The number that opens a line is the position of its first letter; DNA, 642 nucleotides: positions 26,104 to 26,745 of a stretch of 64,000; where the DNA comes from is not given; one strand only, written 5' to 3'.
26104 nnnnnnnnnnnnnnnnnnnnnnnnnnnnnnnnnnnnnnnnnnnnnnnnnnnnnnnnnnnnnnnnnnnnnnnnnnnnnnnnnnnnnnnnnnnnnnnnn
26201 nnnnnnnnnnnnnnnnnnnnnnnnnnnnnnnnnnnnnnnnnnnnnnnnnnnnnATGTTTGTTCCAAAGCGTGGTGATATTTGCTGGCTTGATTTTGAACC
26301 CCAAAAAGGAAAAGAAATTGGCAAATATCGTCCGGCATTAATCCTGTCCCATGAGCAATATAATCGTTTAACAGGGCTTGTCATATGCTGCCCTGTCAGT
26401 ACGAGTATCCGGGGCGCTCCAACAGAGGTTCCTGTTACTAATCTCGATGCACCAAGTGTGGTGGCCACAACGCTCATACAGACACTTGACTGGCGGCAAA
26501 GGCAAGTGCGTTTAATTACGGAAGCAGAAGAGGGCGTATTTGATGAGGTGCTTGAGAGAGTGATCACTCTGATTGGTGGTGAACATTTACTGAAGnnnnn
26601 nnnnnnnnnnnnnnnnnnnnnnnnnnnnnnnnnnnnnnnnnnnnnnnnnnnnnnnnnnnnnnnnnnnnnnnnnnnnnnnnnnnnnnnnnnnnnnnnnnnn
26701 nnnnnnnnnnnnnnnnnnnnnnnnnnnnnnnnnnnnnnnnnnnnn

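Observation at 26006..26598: PemIK/MazEF-type toxin-antitoxin pair sitting directly after the relaxase gene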

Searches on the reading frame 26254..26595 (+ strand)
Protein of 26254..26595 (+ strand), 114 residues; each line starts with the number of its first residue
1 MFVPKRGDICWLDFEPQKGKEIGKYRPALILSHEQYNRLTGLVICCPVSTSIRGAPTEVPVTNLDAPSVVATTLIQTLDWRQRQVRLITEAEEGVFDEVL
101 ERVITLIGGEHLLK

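Call 3: search_protein_families(library=pfam, proteins=[window:26254-26595:+], max_evalue=0.01)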
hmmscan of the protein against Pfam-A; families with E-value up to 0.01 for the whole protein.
window:26254-26595:+ (114 aa): 1 family
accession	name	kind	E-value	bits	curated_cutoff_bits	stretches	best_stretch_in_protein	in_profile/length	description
PF02452.23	PemK_toxin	-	1e-24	87.3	23.1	1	5-105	1-107/109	PemK-like, MazF-like toxin of type II toxin-antitoxin system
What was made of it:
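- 26254..26598 (+): Toxin gene, 114 aa, a MazF-like endoribonuclease with catalytic-position residues R26 and S49. Pfam PemK_toxin 1e-24 (call 3).
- On PemK/MazF toxin superfamily (Pfam PF02452): 87.3 bits versus cut-off 23.1, E=1e-24, profile positions 1-107 of 109 (call 3).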

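Call 4: search_protein_families(library=ncbifam, proteins=[window:26254-26595:+], max_evalue=0.01)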
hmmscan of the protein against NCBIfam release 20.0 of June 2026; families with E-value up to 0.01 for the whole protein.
window:26254-26595:+ (114 aa): 3 families
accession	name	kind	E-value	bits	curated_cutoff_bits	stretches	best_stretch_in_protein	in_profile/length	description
NF007386.0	PRK09907.1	equivalog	3.7e-27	94.5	120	1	2-108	5-111/111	endoribonuclease MazF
NF007320.0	PRK09812.1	equivalog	7.9e-12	45.3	129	1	5-107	8-115/116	type II toxin-antitoxin system ChpB family toxin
NF052489.1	TAtMazFAgrob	equivalog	2.5e-09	37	150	1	3-107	5-115/118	type II toxin-antitoxin system toxin MazF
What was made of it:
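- On E. coli MazF orthologue (NCBIfam NF007386 equivalog): The ChpB equivalog scores 45.3 versus 129 (call 4).
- The toxin scores below the NCBIfam equivalog cut-offs for MazF (94.5 versus 120) and ChpB (call 4).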

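Call 11: search_solved_structures(query=window:26254-26595:+, max_evalue=0.001, show_alignments=3)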
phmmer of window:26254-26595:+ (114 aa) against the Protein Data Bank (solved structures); distinct sequences matched with E-value up to 0.001: 28.
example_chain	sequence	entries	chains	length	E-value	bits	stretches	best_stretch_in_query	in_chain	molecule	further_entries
7d28_A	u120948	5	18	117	3.9e-20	75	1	2-108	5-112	Endoribonuclease MazF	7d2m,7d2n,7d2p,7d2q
7dhp_A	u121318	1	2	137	6.3e-20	74.3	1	2-108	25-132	Endoribonuclease MazF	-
7bye_B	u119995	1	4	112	8.7e-20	73.8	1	2-100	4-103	Uncharacterized protein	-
5ck9_A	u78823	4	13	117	1.5e-17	66.7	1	2-108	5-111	Endoribonuclease MazF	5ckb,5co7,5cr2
1ub4_A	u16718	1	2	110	3.3e-17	65.5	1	2-85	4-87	MazF protein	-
3nfc_A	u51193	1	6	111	3.4e-17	65.5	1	2-85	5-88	PemK-like protein 1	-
5ckd_A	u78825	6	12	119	1.6e-16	63.3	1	2-86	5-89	Endoribonuclease MazF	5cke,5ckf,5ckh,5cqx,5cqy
9pme_A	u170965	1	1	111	2.4e-16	62.8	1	2-85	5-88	Endoribonuclease toxin MazF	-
4mdx_A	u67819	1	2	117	2e-07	34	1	3-102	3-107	mRNA interferase EndoA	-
1ne8_A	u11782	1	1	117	2.1e-07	33.9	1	3-102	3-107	conserved hypothetical protein YDCE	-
4me7_A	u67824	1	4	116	2.4e-07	33.7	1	3-102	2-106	mRNA interferase EndoA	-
4hke_A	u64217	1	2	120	3.3e-07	33.3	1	3-101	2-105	Addiction module toxin component PemK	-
7bxy_A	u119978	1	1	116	3.4e-07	33.2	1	3-100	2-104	mRNA interferase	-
7ewi_C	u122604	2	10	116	3.7e-07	33.1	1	5-106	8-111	Endoribonuclease MazF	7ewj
1m1f_A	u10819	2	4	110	1.4e-06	31.2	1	5-107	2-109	Kid toxin protein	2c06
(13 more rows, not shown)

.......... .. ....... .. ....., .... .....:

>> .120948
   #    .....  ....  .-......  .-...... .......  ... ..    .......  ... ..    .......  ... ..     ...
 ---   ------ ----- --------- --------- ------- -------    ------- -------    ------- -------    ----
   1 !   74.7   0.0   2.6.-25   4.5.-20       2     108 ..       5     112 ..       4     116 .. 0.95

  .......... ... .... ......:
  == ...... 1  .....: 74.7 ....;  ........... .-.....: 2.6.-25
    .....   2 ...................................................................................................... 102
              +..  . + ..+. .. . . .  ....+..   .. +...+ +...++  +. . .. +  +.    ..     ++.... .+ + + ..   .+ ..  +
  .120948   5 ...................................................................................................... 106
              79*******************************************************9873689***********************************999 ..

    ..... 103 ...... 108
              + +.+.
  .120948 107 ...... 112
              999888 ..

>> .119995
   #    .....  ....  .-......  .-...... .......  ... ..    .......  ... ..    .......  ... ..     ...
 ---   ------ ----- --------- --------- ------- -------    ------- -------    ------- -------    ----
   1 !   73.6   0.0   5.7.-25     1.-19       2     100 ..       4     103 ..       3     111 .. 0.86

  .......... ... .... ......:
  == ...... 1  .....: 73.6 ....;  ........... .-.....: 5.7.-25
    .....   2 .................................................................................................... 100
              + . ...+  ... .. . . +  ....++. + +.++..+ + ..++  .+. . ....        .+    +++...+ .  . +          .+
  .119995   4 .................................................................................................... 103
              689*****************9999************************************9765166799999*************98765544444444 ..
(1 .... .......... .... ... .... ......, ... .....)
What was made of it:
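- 26254..26598 (+): PDB MazF 4e-20 (call 11).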

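Call 13: find_homologous_proteins(query=window:26254-26595:+, max_evalue=1e-10)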
Query window:26254-26595:+ (114 aa): 838 proteins with E <= 1e-10 among 840 candidates; the best 120 are listed.
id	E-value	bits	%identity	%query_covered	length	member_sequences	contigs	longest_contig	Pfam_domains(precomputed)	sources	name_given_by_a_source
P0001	3.5e-66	238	93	100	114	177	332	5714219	PF02452.24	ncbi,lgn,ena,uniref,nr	ncbi:TPA: type II toxin-antitoxin system PemK/MazF family toxin [Escherichia coli]|uniref:type II to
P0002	4.9e-65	234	92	100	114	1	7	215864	PF02452.24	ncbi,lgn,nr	ncbi:type II toxin-antitoxin system PemK/MazF family toxin [Escherichia coli]|nr:type II toxin-antit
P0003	1.3e-60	220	83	100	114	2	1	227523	PF02452.24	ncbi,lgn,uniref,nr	ncbi:TPA: MazF family transcriptional regulator [Salmonella enterica]|uniref:MazF family transcripti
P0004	6.5e-60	218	82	100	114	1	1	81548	PF02452.24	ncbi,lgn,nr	ncbi:MazF family transcriptional regulator [Salmonella enterica]|nr:MazF family transcriptional regu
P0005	6.8e-60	218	82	99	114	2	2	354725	PF02452.24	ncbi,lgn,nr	ncbi:TPA: type II toxin-antitoxin system PemK/MazF family toxin [Salmonella enterica]|nr:type II tox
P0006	9.4e-60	217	81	99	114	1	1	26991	PF02452.24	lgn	-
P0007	2.5e-59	216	81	99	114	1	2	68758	PF02452.24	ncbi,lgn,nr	ncbi:type II toxin-antitoxin system PemK/MazF family toxin [Salmonella enterica subsp. enterica sero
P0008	1.8e-58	213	81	99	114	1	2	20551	PF02452.24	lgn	-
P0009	2.5e-58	213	82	100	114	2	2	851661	PF02452.24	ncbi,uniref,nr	ncbi:type II toxin-antitoxin system PemK/MazF family toxin [Brenneria tiliae]|uniref:type II toxin-a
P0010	6.5e-58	211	81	100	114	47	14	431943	PF02452.24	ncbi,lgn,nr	ncbi:type II toxin-antitoxin system PemK/MazF family toxin [Salmonella enterica]|nr:MazF family tran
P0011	8.2e-58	211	81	98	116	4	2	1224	PF02452.24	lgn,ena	-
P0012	2.8e-57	209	82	100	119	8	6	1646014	PF02452.24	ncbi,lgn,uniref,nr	ncbi:MazF family transcriptional regulator [Photorhabdus noenieputensis]|uniref:MazF family transcri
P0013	7.0e-57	208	83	99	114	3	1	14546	PF02452.24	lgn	-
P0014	5.0e-56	205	77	100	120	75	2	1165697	PF02452.24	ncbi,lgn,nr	ncbi:mRNA interferase MazF [Yersinia frederiksenii]|nr:mRNA interferase MazF [Yersinia frederiksenii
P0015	1.2e-55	204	80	100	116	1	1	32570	PF02452.24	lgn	-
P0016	4.4e-55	202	81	99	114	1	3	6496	PF02452.24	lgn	-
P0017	2.2e-53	197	79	99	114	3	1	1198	PF02452.24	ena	-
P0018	7.9e-52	192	76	99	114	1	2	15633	PF02452.24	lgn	-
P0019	8.1e-52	192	76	99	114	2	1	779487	PF02452.24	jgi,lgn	jgi:mRNA interferase MazF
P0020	1.1e-51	191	76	99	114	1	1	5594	PF02452.24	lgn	-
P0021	1.5e-51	191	75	99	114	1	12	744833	PF02452.24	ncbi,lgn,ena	-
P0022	1.5e-51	191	73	100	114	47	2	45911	PF02452.24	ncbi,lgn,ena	-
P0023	5.6e-51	189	76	99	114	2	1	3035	PF02452.24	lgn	-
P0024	8.0e-51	188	75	100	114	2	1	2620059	PF02452.24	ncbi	ncbi:type II toxin-antitoxin system PemK/MazF family toxin [Testudinibacter sp. P27/CKL/0425]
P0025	1.5e-50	188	76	99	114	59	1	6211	PF02452.24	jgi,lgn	jgi:mRNA interferase MazF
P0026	1.5e-50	188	71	100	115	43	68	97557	PF02452.24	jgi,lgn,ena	jgi:transcriptional modulator of mazE/toxin, mazF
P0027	9.8e-50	185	73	99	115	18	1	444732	PF02452.24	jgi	-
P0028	1.1e-49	185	70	100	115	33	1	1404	PF02452.24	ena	-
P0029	1.5e-49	184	73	99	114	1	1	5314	PF02452.24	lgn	-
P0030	5.5e-49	183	69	100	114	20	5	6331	PF02452.24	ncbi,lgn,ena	-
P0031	4.0e-48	180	68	100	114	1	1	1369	PF02452.24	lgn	-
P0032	7.7e-47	176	72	99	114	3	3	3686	PF02452.24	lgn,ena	-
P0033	1.1e-46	175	68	100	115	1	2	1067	PF02452.24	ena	-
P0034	5.7e-46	173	70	98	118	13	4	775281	PF02452.24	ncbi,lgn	-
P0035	8.5e-46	172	68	99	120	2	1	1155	PF02452.24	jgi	jgi:mRNA interferase MazF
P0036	1.2e-45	172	67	99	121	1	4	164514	PF02452.24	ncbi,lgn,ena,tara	ncbi:MAG: type II toxin-antitoxin system PemK/MazF family toxin [Halopseudomonas sp.]|tara:strand:+ 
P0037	1.5e-45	171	68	98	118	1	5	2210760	PF02452.24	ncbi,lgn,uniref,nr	ncbi:type II toxin-antitoxin system PemK/MazF family toxin [Morganella psychrotolerans]|uniref:MazF 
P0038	1.8e-45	171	68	99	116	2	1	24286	PF02452.24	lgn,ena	-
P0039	2.1e-45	171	69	99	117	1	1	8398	PF02452.24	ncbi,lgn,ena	-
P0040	3.2e-45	170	68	99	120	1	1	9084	PF02452.24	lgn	-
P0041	6.4e-45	169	75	89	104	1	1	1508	PF02452.24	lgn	-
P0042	6.4e-45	169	67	99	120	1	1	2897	PF02452.24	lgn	-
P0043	7.1e-45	169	64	99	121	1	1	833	PF02452.24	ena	-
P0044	7.8e-45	169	68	99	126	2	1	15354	PF02452.24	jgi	-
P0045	8.7e-45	169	65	99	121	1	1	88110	PF02452.24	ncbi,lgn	-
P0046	8.7e-45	169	67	99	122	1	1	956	PF02452.24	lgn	-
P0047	8.9e-45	169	71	99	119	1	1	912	PF02452.24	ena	-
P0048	1.1e-44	169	67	99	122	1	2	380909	PF02452.24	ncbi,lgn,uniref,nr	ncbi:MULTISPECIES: type II toxin-antitoxin system PemK/MazF family toxin [Thalassospira]|uniref:MazF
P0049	1.1e-44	169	67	99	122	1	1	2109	PF02452.24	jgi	jgi:mRNA interferase MazF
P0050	1.2e-44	169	66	99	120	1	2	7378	PF02452.24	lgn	-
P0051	1.2e-44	169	68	98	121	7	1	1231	PF02452.24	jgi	-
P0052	1.4e-44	168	65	99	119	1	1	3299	PF02452.24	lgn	-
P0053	1.5e-44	168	67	99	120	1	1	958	PF02452.24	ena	-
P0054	1.6e-44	168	67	98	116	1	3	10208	PF02452.24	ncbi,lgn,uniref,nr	ncbi:type II toxin-antitoxin system PemK/MazF family toxin [Providencia rustigianii]|uniref:type II 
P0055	1.8e-44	168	67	99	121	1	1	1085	PF02452.24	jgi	jgi:mRNA interferase MazF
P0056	1.9e-44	168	66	99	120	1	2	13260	PF02452.24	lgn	-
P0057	2.0e-44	168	67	98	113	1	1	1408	PF02452.24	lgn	-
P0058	2.3e-44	168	68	99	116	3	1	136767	PF02452.24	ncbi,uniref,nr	ncbi:type II toxin-antitoxin system PemK/MazF family toxin [Neiella marina]|uniref:Type II toxin-ant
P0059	2.3e-44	168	70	95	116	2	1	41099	PF02452.24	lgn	-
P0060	2.5e-44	167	68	100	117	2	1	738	PF02452.24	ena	-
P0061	2.7e-44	167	70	96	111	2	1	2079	PF02452.24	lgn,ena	-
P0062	4.0e-44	167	66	99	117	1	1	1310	PF02452.24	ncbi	-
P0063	4.2e-44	167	66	99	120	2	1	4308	PF02452.24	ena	-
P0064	4.6e-44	167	63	99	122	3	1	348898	PF02452.24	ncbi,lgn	-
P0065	5.7e-44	166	66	99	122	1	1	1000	PF02452.24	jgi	jgi:mRNA interferase MazF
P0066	6.1e-44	166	63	98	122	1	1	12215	PF02452.24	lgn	-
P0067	6.2e-44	166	68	99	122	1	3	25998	PF02452.24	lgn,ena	-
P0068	7.1e-44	166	66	99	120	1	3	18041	PF02452.24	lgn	-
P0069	7.3e-44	166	67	100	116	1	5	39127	PF02452.24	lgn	-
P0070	7.5e-44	166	63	100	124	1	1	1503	PF02452.24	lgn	-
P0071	7.7e-44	166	66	99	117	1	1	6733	PF02452.24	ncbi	-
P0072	7.9e-44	166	65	99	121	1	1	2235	PF02452.24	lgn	-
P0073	7.9e-44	166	67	98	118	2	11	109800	PF02452.24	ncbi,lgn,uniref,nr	ncbi:type II toxin-antitoxin system PemK/MazF family toxin [Xenorhabdus szentirmaii]|uniref:MazF pro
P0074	8.4e-44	166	68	99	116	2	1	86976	PF02452.24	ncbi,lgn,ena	-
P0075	9.1e-44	166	67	99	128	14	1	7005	PF02452.24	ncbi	-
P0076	9.5e-44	166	66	98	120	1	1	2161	PF02452.24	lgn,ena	-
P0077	1.0e-43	166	67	100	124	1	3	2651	PF02452.24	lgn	-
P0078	1.0e-43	166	67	100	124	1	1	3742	PF02452.24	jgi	jgi:mRNA interferase MazF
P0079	1.0e-43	166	67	100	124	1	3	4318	PF02452.24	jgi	jgi:mRNA interferase MazF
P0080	1.0e-43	166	67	99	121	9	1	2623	PF02452.24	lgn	-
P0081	1.0e-43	166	65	99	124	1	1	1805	PF02452.24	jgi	jgi:mRNA interferase MazF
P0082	1.1e-43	165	66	99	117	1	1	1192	PF02452.24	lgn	-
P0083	1.1e-43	165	66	99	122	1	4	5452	PF02452.24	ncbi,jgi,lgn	jgi:mRNA interferase MazF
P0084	1.2e-43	165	65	98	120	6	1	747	PF02452.24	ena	-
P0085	1.2e-43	165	64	99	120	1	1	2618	PF02452.24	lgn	-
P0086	1.2e-43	165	65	98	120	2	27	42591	PF02452.24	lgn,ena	-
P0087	1.2e-43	165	66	99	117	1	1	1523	PF02452.24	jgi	jgi:mRNA interferase MazF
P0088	1.2e-43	165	65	99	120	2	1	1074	PF02452.24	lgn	-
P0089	1.3e-43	165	65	99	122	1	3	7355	PF02452.24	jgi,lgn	-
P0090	1.3e-43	165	66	99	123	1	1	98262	PF02452.24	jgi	jgi:mRNA interferase MazF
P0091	1.3e-43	165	65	99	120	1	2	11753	PF02452.24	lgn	-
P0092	1.4e-43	165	66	99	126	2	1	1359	PF02452.24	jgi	jgi:mRNA interferase MazF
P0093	1.4e-43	165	66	100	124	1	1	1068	PF02452.24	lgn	-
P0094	1.5e-43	165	66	99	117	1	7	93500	PF02452.24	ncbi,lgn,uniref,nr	ncbi:type II toxin-antitoxin system PemK/MazF family toxin [Vibrio parahaemolyticus]|uniref:type II 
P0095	1.7e-43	165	64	99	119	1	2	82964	PF02452.24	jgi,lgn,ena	-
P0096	1.7e-43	165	65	99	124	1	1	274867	PF02452.24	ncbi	-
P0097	1.7e-43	165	67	99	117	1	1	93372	PF02452.24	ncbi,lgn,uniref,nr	ncbi:MazF family transcriptional regulator [Photobacterium frigidiphilum]|uniref:MazF family transcr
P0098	1.7e-43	165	67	99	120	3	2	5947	PF02452.24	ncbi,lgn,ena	-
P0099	1.8e-43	165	65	99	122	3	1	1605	PF02452.24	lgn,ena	-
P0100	2.0e-43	165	66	98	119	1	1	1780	PF02452.24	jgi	jgi:mRNA interferase MazF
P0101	2.0e-43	165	67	99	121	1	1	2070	PF02452.24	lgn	-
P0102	2.1e-43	165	67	100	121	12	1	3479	PF02452.24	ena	-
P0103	2.1e-43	165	66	99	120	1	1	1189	PF02452.24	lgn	-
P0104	2.1e-43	165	65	99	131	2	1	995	PF02452.24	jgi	jgi:mRNA interferase MazF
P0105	2.1e-43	165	69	98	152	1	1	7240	PF02452.24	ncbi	-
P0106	2.2e-43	164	65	99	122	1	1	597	PF02452.24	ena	-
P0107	2.3e-43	164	69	95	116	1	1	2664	PF02452.24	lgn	-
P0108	2.4e-43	164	66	99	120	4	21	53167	PF02452.24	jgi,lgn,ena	-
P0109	2.4e-43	164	67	99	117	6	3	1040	PF02452.24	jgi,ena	jgi:mRNA interferase MazF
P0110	2.4e-43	164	65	99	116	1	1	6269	PF02452.24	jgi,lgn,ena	-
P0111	2.5e-43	164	64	100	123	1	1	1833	PF02452.24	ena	-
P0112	2.5e-43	164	65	99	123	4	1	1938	PF02452.24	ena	-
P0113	2.6e-43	164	66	100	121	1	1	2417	PF02452.24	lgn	-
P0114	2.9e-43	164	66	99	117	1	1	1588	PF02452.24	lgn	-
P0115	3.0e-43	164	65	99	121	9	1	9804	PF02452.24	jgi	jgi:mRNA interferase MazF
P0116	3.0e-43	164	63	100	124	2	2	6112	PF02452.24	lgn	-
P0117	3.2e-43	164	64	100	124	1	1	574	PF02452.24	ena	-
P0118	3.2e-43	164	67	99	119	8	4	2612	PF02452.24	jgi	jgi:mRNA interferase MazF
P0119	3.4e-43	164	67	97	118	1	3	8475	PF02452.24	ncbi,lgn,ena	ncbi:MAG: type II toxin-antitoxin system PemK/MazF family toxin [Arenicellales bacterium]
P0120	3.4e-43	164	65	99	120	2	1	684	PF02452.24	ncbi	-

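Call 20: list_cluster_members(proteins=[window:26254-26595:+, window:26006-26251:+])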
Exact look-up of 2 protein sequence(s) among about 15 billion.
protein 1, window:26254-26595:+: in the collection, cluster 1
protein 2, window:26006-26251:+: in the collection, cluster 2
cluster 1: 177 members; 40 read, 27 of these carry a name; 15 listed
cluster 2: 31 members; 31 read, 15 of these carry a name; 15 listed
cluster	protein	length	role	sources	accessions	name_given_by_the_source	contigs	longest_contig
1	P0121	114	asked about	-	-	type II toxin-antitoxin system PemK/MazF family toxin [Escherichia coli] | programmed cell death toxin mazF | Endoribonuclease MazF n=3 Tax=Escherichia coli TaxID=562 RepID=A0A0D8W5Y1_ECOLX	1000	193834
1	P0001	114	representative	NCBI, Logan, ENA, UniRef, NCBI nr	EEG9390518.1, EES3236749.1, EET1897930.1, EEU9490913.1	TPA: type II toxin-antitoxin system PemK/MazF family toxin [Escherichia coli] | type II toxin-antitoxin system PemK/MazF family toxin n=1 Tax=Escherichia coli TaxID=562 ... | type II toxin-antitoxin system PemK/MazF family toxin [Escherichia coli]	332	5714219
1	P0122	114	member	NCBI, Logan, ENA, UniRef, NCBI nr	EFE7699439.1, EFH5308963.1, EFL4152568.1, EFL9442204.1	type II toxin-antitoxin system PemK/MazF family toxin [Escherichia coli] | MazF family transcriptional regulator n=1 Tax=Escherichia coli TaxID=562 ...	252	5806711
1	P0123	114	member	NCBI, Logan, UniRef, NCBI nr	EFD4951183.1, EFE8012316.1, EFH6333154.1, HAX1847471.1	TPA: type II toxin-antitoxin system PemK/MazF family toxin [Escherichia coli] | type II toxin-antitoxin system PemK/MazF family toxin n=3 Tax=Escherichia coli TaxID=562 ... | type II toxin-antitoxin system PemK/MazF family toxin [Escherichia coli]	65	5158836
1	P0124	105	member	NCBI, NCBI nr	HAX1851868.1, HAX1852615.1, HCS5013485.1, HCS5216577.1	TPA: type II toxin-antitoxin system PemK/MazF family toxin, partial [Escherichia coli] | MazF family transcriptional regulator [Escherichia coli]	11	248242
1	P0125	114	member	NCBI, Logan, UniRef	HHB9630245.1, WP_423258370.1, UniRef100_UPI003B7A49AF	type II toxin-antitoxin system PemK/MazF family toxin [Escherichia coli] | type II toxin-antitoxin system PemK/MazF family toxin n=2 Tax=Escherichia coli TaxID=562 ...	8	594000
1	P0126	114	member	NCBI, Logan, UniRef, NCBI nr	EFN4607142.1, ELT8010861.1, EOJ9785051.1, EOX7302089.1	MazF family transcriptional regulator [Escherichia coli] | type II toxin-antitoxin system PemK/MazF family toxin n=1 Tax=Escherichia coli TaxID=562 ... | type II toxin-antitoxin system PemK/MazF family toxin [Escherichia coli]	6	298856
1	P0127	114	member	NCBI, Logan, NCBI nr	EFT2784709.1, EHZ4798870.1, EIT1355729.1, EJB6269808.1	type II toxin-antitoxin system PemK/MazF family toxin [Escherichia coli] | MazF family transcriptional regulator [Escherichia coli]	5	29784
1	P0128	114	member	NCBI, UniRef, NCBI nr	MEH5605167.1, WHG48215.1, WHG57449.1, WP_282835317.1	type II toxin-antitoxin system PemK/MazF family toxin [Escherichia coli] | type II toxin-antitoxin system PemK/MazF family toxin n=1 Tax=Escherichia coli TaxID=562 ...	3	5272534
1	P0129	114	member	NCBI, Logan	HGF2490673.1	TPA: type II toxin-antitoxin system PemK/MazF family toxin [Escherichia coli]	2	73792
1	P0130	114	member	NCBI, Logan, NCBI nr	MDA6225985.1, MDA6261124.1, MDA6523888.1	type II toxin-antitoxin system PemK/MazF family toxin [Escherichia coli]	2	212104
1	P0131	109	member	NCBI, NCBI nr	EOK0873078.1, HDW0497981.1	type II toxin-antitoxin system PemK/MazF family toxin, partial [Escherichia coli] | type II toxin-antitoxin system PemK/MazF family toxin [Escherichia coli]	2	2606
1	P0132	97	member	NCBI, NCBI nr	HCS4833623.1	TPA: type II toxin-antitoxin system PemK/MazF family toxin, partial [Escherichia coli] | type II toxin-antitoxin system PemK/MazF family toxin [Escherichia coli]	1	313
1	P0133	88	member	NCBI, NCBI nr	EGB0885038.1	MazF family transcriptional regulator, partial [Escherichia coli] | MazF family transcriptional regulator [Escherichia coli]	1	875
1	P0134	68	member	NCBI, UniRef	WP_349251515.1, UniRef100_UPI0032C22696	transcription elongation factor GreAB [Escherichia coli] | transcription elongation factor GreAB n=1 Tax=Escherichia coli TaxID=562 ...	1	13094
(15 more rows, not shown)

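Call 21: find_encoding_contigs(protein=P0001, flank=6000, max_places=6)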
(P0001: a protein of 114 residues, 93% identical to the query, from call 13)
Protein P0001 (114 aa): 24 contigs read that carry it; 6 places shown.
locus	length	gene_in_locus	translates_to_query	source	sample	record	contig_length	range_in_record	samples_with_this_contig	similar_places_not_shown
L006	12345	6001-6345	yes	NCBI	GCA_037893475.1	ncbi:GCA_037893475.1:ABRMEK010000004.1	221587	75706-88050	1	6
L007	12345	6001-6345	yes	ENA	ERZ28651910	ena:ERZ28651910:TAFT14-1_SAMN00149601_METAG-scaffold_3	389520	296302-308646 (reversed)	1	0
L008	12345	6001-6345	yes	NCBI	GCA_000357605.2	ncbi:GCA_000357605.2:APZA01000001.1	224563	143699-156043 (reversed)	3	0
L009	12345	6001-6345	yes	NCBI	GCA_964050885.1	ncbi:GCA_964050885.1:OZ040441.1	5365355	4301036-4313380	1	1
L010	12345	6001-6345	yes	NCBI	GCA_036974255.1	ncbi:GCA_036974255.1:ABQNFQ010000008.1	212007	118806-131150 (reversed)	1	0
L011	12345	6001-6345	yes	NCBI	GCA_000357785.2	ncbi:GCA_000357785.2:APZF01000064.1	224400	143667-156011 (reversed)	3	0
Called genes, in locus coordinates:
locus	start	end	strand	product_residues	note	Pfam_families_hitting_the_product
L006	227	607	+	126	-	PF02261:Asp_decarbox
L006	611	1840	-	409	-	PF01522:Polysacc_deac_1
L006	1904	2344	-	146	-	PF03610:EIIA-man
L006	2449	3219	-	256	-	PF01061:ABC2_membrane, PF12698:ABC2_membrane_3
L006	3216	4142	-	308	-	PF00005:ABC_tran, PF13304:AAA_21 (weak)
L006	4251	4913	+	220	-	PF00484:Pro_CA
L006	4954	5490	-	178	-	PF00156:Pribosyltran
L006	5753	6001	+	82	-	-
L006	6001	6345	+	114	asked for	PF02452:PemK_toxin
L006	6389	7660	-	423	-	PF05125:Phage_cap_P2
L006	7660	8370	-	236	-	-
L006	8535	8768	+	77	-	-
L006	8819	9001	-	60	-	PF04606:Ogr_Delta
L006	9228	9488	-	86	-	-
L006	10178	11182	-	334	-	PF24624:Int_N, PF00589:Phage_integrase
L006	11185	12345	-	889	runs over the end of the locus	PF13155:Toprim_2, PF13362:Toprim_3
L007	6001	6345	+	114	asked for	PF02452:PemK_toxin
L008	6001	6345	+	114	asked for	PF02452:PemK_toxin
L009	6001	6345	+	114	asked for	PF02452:PemK_toxin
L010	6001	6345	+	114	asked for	PF02452:PemK_toxin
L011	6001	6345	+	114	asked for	PF02452:PemK_toxin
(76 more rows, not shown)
